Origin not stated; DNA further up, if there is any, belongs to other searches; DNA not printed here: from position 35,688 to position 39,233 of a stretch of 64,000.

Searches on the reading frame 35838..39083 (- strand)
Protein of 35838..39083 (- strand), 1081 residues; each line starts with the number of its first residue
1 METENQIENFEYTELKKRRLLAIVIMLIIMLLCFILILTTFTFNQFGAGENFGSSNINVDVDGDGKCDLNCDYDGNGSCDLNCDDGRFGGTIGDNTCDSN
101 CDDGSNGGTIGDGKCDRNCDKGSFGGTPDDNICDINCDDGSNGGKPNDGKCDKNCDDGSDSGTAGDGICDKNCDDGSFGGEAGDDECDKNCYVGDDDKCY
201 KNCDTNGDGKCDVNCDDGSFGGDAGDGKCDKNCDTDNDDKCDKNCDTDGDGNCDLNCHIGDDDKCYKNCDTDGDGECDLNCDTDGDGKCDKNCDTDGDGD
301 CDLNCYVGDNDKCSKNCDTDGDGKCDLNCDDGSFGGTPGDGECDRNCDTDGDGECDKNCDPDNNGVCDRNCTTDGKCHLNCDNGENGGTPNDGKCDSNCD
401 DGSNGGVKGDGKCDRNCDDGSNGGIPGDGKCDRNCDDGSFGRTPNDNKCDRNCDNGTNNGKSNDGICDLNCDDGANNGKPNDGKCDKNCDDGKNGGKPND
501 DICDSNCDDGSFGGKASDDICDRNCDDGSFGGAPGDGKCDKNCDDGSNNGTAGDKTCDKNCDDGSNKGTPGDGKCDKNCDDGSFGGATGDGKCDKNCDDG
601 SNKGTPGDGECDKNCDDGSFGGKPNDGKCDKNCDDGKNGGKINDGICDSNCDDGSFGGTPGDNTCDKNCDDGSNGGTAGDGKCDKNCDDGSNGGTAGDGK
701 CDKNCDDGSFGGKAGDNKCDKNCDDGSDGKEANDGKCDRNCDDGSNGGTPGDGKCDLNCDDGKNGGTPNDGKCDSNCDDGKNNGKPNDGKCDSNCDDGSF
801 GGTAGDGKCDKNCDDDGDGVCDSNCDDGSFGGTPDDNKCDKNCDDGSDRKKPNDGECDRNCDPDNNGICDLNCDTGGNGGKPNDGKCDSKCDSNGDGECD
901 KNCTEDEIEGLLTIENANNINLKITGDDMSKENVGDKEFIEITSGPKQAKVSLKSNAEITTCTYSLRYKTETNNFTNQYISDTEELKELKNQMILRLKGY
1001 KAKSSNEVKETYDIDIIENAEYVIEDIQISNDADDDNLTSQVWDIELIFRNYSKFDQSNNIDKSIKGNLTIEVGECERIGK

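Call 8: search_protein_families(library=pfam, proteins=[window:35838-39083:-], max_evalue=0.001)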
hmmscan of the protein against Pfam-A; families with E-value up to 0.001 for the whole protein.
window:35838-39083:- (1081 aa): 0 families

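Call 10: search_protein_families(library=ncbifam, proteins=[window:35838-39083:-], max_evalue=0.001)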
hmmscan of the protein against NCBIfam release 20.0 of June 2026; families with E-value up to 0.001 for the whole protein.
window:35838-39083:- (1081 aa): 4 families
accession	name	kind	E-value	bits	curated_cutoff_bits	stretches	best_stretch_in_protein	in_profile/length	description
NF033609.2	MSCRAMM_ClfA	exception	6.8e-12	43.9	1150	2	131-476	561-907/934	MSCRAMM family adhesin clumping factor ClfA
NF033845.1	MSCRAMM_ClfB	exception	7.3e-06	24.2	999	1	212-452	583-812/871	MSCRAMM family adhesin clumping factor ClfB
NF012181.0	MSCRAMM_SdrD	exception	0.00047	17.7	2500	1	198-408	1097-1323/1379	MSCRAMM family adhesin SdrD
NF000535.3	MSCRAMM_SdrC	exception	0.0006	17.9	1700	1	196-415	689-900/963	MSCRAMM family adhesin SdrC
